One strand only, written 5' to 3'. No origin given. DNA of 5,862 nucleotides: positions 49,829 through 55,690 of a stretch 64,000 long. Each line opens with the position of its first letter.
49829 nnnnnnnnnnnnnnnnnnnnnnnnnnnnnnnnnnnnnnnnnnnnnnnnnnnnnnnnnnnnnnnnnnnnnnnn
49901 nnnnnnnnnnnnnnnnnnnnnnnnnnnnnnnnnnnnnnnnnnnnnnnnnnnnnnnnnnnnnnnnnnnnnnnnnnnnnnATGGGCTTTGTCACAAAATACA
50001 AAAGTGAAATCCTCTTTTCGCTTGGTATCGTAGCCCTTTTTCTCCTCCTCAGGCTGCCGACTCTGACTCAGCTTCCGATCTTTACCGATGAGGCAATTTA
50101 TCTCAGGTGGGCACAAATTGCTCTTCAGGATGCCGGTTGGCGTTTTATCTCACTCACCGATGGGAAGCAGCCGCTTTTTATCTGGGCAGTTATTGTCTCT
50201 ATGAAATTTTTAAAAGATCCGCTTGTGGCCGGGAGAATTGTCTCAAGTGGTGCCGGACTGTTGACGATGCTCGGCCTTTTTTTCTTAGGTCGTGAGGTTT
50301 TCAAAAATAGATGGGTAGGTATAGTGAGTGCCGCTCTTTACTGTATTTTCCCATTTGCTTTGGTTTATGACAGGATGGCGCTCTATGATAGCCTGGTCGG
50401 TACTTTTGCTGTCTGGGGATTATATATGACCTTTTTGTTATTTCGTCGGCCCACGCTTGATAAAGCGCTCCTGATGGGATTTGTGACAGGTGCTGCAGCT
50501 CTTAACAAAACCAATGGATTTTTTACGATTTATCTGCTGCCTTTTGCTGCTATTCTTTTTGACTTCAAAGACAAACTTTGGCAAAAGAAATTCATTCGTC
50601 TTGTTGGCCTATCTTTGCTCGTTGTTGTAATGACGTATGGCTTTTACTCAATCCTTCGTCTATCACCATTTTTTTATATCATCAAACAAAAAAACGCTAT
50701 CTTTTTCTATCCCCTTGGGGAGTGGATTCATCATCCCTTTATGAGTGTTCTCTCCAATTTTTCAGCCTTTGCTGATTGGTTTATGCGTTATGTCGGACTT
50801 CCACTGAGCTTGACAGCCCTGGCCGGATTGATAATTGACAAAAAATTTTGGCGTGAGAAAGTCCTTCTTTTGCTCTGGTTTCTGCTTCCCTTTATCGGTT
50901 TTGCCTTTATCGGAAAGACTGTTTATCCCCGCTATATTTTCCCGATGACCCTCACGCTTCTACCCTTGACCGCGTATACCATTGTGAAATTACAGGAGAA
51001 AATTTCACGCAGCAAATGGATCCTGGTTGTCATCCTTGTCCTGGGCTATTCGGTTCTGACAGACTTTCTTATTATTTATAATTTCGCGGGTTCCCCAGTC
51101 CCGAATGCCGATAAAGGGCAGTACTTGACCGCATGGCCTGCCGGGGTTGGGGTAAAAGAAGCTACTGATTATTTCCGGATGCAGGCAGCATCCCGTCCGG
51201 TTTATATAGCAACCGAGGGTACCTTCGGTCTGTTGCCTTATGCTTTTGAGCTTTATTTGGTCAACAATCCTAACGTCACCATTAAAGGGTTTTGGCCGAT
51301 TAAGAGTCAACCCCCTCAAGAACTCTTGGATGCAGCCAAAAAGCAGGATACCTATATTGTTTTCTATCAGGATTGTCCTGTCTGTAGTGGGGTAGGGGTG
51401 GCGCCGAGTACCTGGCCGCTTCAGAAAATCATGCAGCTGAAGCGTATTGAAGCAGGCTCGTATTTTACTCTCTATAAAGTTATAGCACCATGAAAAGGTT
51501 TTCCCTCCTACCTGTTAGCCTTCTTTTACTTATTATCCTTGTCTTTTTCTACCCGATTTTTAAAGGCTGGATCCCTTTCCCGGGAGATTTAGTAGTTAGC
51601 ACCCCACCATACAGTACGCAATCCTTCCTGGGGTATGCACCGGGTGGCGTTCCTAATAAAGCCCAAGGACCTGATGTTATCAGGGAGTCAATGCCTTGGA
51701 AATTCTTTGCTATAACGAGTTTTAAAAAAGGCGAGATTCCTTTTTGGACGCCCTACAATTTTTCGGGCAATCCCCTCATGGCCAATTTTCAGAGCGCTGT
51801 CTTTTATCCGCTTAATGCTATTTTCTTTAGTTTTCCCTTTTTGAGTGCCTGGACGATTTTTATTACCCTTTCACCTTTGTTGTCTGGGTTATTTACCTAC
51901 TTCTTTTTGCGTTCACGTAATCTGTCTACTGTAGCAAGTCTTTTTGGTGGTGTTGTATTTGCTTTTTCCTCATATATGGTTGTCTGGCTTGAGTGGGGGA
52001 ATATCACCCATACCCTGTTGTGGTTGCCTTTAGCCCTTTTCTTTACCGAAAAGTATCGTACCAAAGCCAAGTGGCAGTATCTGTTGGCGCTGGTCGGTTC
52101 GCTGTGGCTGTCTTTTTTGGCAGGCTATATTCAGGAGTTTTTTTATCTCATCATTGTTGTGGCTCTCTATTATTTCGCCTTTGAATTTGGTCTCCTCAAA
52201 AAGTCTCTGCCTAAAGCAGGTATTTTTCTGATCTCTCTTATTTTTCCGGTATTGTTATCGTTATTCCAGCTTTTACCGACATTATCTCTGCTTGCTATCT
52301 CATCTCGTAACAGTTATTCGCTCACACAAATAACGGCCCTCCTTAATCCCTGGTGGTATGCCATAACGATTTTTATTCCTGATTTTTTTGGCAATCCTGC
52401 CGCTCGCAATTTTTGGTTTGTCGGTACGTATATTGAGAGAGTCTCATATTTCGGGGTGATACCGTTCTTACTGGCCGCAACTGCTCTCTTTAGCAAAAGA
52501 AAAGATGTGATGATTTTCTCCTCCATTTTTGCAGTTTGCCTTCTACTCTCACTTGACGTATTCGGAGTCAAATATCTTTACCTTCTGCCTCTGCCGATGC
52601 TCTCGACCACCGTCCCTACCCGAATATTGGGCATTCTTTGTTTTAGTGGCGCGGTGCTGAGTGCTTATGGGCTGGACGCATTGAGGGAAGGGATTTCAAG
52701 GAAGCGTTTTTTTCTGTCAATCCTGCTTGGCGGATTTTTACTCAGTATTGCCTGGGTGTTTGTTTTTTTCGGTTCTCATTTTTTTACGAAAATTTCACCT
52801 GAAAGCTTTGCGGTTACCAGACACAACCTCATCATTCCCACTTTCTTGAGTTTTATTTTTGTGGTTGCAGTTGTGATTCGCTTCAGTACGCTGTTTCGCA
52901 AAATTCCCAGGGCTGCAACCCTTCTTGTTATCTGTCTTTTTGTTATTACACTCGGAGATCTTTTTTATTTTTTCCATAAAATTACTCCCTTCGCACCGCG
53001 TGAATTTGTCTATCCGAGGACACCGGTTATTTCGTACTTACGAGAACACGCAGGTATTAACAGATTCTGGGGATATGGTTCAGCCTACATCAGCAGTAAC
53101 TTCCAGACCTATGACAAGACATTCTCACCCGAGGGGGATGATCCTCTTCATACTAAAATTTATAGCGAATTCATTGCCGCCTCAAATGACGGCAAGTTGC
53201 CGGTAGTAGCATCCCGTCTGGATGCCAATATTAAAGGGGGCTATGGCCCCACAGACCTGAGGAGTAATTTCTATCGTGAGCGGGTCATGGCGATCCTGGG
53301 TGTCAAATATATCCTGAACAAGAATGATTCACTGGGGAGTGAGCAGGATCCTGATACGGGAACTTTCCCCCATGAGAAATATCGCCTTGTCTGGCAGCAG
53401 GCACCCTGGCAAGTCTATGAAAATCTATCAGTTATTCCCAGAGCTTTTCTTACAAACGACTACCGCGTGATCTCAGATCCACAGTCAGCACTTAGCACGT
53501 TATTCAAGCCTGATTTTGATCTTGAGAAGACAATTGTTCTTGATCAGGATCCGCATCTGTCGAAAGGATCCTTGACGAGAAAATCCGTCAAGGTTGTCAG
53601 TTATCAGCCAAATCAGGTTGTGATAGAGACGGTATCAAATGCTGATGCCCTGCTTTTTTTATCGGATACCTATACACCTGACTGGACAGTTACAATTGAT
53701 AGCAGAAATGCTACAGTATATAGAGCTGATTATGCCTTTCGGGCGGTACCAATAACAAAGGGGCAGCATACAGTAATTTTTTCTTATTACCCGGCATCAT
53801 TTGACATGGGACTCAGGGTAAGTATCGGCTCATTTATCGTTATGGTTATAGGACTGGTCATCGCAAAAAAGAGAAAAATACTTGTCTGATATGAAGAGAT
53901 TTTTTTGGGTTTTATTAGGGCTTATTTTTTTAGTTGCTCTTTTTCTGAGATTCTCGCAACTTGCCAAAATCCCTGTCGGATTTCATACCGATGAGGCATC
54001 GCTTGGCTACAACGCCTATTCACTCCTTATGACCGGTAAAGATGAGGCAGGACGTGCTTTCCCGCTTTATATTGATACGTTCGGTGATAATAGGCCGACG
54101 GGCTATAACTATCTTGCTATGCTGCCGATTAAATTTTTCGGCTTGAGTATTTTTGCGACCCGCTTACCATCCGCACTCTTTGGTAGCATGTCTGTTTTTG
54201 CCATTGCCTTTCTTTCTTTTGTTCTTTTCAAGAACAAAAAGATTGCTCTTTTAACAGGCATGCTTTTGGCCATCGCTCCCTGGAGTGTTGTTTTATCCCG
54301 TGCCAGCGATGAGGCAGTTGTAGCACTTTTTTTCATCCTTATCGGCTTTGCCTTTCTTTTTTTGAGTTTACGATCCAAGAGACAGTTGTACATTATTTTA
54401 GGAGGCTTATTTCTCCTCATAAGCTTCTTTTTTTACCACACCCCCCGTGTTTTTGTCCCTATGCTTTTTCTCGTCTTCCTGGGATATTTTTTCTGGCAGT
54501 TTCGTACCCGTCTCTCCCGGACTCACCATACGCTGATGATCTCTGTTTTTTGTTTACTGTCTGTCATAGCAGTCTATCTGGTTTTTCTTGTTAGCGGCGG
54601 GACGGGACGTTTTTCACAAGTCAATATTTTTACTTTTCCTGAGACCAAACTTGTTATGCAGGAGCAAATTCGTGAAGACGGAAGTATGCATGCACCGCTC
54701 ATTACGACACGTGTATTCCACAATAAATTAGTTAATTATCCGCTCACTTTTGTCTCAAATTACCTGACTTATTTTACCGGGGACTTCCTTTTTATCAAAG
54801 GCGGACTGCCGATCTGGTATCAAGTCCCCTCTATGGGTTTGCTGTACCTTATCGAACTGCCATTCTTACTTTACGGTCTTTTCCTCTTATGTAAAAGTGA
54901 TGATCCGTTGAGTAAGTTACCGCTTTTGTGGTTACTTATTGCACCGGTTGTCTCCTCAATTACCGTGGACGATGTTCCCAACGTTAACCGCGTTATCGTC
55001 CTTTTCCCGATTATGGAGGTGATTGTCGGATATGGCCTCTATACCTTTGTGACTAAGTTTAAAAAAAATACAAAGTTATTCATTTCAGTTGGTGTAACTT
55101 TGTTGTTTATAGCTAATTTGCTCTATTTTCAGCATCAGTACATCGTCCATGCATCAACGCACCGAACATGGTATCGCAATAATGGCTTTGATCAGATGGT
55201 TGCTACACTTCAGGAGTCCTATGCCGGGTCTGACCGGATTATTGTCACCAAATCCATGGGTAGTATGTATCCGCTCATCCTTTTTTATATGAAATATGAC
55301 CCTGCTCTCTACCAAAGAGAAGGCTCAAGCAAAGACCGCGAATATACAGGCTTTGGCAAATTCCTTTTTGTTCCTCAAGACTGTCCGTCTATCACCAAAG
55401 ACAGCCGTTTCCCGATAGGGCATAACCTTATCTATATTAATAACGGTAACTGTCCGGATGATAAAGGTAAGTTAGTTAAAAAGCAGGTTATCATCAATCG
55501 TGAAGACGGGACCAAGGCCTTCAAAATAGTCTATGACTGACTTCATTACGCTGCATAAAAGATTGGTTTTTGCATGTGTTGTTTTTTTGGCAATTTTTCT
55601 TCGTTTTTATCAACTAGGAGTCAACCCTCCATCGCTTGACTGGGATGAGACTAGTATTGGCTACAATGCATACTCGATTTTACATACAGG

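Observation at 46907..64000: About 17-kb glycosylation locus with eight consecutive polytopic GT-C/YfhO-like membrane proteins between polyprenyl-phosphate-sugar GT2s and a flippase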

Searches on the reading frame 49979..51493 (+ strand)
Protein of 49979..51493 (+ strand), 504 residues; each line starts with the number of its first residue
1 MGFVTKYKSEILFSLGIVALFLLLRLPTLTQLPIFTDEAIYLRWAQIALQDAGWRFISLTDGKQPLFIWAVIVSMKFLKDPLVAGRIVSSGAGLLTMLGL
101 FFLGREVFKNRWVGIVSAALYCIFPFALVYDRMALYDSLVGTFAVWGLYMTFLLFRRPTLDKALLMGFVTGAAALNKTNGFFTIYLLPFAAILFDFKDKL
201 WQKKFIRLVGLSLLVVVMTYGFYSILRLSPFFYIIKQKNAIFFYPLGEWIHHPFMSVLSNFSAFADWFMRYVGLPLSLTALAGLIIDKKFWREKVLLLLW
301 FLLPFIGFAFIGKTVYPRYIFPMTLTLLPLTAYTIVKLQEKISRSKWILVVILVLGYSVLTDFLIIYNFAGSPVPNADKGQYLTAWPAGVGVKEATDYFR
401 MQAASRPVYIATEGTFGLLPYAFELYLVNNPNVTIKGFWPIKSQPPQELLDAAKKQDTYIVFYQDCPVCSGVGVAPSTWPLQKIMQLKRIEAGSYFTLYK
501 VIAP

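Call 5: search_protein_families(library=pfam, proteins=[window:49979-51493:+], max_evalue=0.1)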
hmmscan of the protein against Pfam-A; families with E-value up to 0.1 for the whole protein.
window:49979-51493:+ (504 aa): 1 family
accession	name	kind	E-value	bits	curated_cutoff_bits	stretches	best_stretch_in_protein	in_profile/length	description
PF13231.12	PMT_2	-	2.3e-10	41.4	26.1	1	65-219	4-156/160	Dolichyl-phosphate-mannose-protein mannosyltransferase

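Call 6: search_protein_families(library=ncbifam, proteins=[window:49979-51493:+], max_evalue=0.1)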
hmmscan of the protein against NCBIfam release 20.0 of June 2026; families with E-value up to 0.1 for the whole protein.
window:49979-51493:+ (504 aa): 0 families

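Call 62: search_solved_structures(query=A7, max_evalue=1)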
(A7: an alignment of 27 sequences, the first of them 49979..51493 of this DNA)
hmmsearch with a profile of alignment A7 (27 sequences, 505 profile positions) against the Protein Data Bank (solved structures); distinct sequences matched with E-value up to 1: 0.

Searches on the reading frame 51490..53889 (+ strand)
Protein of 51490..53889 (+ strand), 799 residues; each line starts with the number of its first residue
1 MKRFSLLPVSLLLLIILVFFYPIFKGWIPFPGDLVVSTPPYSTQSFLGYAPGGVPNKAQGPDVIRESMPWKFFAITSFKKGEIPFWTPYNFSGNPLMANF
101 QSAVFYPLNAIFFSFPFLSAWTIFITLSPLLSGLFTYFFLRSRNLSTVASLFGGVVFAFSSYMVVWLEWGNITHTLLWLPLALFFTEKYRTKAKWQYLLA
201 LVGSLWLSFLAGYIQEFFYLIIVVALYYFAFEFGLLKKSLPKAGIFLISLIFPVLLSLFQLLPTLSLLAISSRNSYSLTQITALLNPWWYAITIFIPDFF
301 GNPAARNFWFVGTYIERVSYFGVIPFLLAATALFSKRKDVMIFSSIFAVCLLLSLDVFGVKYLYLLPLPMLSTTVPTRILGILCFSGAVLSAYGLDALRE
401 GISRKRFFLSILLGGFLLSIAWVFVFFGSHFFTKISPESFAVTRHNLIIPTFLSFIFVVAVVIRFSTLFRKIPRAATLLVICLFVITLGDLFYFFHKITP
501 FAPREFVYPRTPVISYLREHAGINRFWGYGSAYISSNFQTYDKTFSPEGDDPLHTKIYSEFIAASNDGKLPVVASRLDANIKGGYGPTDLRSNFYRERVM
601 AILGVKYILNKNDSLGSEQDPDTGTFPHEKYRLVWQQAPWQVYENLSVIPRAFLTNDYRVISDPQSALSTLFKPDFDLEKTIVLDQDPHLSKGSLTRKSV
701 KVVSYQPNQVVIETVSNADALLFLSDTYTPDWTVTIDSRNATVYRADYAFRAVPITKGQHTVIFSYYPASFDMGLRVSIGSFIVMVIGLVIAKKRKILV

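Call 5: search_protein_families(library=pfam, proteins=[window:51490-53889:+], max_evalue=0.1)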
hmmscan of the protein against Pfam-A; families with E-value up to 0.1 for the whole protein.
window:51490-53889:+ (799 aa): 1 family
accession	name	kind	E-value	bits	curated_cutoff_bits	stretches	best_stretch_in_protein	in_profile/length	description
PF09586.16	YfhO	-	2.2e-27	96.3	28.5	2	695-778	751-835/835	Bacterial membrane protein YfhO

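Call 6: search_protein_families(library=ncbifam, proteins=[window:51490-53889:+], max_evalue=0.1)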
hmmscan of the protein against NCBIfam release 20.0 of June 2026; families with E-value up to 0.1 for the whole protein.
window:51490-53889:+ (799 aa): 2 families
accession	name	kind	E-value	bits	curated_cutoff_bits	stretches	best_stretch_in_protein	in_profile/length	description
NF047589.1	GlcsyltransPgfM1Strep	equivalog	3.8e-07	28.5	1400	1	717-787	879-949/955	glycosyltransferase PgfM1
NF047590.1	GlcsyltransPgfM2Strep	equivalog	2.3e-05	22.7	1500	1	711-791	800-879/884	glycosyltransferase PgfM2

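Call 12: find_encoding_contigs(protein=window:51490-53889:+, flank=10000, max_places=6)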
Protein window:51490-53889:+ (799 aa): 17 contigs read that carry it; 5 places shown.
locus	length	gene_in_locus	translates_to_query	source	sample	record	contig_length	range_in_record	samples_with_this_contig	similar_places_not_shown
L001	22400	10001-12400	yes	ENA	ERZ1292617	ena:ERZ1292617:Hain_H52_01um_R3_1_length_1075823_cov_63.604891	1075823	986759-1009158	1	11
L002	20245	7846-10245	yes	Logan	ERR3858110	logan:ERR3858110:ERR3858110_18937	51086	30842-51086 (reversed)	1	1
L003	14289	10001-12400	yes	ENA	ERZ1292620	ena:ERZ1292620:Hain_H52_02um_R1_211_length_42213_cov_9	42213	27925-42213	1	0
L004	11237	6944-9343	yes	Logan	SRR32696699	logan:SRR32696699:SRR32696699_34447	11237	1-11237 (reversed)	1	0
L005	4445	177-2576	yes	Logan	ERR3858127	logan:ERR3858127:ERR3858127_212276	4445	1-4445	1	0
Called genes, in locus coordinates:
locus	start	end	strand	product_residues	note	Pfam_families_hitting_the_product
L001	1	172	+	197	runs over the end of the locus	-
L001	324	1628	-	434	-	-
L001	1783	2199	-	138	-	-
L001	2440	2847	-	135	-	-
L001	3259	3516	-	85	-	PF00313:CSD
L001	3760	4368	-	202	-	PF00081:Sod_Fe_N, PF02777:Sod_Fe_C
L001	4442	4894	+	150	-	PF00293:NUDIX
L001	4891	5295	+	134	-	PF01451:LMWPc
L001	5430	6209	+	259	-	PF13641:Glyco_tranf_2_3 (weak), PF00535:Glycos_transf_2, PF10111:Glyco_tranf_2_2 (weak)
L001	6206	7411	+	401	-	PF26314:MptA_B_family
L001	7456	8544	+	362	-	-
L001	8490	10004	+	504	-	PF13231:PMT_2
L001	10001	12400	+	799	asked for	PF09586:YfhO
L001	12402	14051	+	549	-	PF13231:PMT_2 (weak)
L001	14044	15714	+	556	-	PF13231:PMT_2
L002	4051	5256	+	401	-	PF26314:MptA_B_family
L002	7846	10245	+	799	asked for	PF09586:YfhO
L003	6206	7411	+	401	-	PF26314:MptA_B_family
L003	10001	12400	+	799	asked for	PF09586:YfhO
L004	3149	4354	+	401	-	PF26314:MptA_B_family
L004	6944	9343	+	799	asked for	PF09586:YfhO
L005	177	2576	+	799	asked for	PF09586:YfhO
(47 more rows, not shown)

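Call 29: search_solved_structures(query=window:51490-53889:+, max_evalue=1)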
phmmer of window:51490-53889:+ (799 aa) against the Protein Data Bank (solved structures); distinct sequences matched with E-value up to 1: 0.

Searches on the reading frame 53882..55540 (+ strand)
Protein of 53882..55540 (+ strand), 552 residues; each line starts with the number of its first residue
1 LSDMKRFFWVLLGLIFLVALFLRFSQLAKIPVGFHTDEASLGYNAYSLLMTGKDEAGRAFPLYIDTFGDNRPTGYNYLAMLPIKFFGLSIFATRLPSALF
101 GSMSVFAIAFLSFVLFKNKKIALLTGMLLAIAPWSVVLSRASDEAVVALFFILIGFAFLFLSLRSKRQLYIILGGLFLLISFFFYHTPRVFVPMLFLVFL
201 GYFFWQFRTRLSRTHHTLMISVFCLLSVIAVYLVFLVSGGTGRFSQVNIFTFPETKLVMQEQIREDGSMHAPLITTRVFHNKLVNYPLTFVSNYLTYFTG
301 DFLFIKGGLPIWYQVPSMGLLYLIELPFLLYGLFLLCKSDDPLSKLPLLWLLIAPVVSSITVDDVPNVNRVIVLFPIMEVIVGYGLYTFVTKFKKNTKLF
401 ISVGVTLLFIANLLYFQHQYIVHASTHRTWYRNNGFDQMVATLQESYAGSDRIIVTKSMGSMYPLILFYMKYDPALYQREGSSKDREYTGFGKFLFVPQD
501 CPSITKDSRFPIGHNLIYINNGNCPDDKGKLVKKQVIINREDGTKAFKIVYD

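Call 5: search_protein_families(library=pfam, proteins=[window:53882-55540:+], max_evalue=0.1)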
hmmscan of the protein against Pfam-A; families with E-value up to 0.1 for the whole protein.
window:53882-55540:+ (552 aa): 1 family
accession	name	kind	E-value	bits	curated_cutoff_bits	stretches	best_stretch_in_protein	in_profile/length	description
PF13231.12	PMT_2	-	7.4e-06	26.7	26.1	1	71-229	2-155/160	Dolichyl-phosphate-mannose-protein mannosyltransferase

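Call 6: search_protein_families(library=ncbifam, proteins=[window:53882-55540:+], max_evalue=0.1)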
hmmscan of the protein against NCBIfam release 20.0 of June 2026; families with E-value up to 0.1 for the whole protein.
window:53882-55540:+ (552 aa): 1 family
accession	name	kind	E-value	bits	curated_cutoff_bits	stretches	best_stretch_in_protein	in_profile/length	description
TIGR03663.1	TIGR03663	subfamily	2.3e-06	26.9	126.25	1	12-429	4-372/435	flippase activity-associated protein Agl23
